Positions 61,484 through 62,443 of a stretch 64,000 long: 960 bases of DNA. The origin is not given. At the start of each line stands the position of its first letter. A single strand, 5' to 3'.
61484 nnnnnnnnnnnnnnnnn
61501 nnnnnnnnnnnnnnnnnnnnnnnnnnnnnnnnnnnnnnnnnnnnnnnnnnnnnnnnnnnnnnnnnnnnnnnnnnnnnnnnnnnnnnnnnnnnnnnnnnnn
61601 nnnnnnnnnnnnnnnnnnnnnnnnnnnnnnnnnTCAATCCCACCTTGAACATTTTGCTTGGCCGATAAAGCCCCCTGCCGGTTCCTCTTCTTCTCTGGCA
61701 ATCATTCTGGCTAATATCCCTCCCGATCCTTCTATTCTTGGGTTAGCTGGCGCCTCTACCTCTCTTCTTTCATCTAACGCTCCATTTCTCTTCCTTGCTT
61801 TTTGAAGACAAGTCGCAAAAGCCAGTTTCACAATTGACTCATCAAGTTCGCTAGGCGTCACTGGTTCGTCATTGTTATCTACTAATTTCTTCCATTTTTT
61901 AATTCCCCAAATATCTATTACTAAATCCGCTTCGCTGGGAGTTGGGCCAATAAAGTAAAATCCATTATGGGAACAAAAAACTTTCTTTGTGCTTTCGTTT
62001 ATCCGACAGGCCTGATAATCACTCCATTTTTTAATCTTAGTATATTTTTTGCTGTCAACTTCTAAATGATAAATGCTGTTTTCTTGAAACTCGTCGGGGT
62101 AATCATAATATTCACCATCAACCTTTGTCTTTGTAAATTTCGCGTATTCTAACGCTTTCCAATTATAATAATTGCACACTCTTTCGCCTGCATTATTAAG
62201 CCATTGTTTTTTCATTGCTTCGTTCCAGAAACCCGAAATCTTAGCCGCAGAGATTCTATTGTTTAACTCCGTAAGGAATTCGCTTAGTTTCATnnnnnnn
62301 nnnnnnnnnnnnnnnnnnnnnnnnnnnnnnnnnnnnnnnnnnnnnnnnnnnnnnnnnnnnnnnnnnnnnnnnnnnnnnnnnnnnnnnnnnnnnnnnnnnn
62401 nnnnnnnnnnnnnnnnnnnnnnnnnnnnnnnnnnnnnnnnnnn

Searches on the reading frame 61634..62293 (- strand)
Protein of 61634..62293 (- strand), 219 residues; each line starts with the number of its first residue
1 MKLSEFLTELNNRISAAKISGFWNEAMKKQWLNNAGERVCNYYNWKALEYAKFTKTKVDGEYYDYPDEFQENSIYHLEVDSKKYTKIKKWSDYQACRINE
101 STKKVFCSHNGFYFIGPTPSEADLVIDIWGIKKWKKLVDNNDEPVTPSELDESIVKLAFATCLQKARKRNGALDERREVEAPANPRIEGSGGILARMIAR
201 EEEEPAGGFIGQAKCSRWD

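Call 52: find_encoding_contigs(protein=window:61634-62293:-, flank=10000, max_places=3)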
Protein window:61634-62293:- (219 aa): 5 contigs read that carry it; 3 places shown.
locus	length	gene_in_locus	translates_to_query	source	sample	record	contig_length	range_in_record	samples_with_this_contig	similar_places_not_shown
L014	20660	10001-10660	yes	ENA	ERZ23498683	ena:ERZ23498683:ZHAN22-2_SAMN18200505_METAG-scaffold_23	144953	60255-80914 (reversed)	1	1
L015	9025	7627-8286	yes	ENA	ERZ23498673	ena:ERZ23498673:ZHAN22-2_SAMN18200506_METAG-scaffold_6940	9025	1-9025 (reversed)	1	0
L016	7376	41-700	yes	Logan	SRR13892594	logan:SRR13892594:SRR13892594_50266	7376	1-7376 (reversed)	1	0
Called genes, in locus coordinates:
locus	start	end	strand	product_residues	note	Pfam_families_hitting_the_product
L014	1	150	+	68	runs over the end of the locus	-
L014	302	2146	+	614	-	-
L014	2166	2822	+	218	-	-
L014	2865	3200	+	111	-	-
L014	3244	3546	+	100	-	-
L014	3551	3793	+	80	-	-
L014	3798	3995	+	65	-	-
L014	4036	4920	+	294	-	-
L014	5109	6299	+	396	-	PF17236:SU10_MCP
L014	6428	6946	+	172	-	-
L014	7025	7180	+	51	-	-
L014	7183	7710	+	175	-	-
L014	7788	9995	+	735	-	-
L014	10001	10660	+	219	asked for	-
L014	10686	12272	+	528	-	-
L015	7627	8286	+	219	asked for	-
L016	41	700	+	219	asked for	-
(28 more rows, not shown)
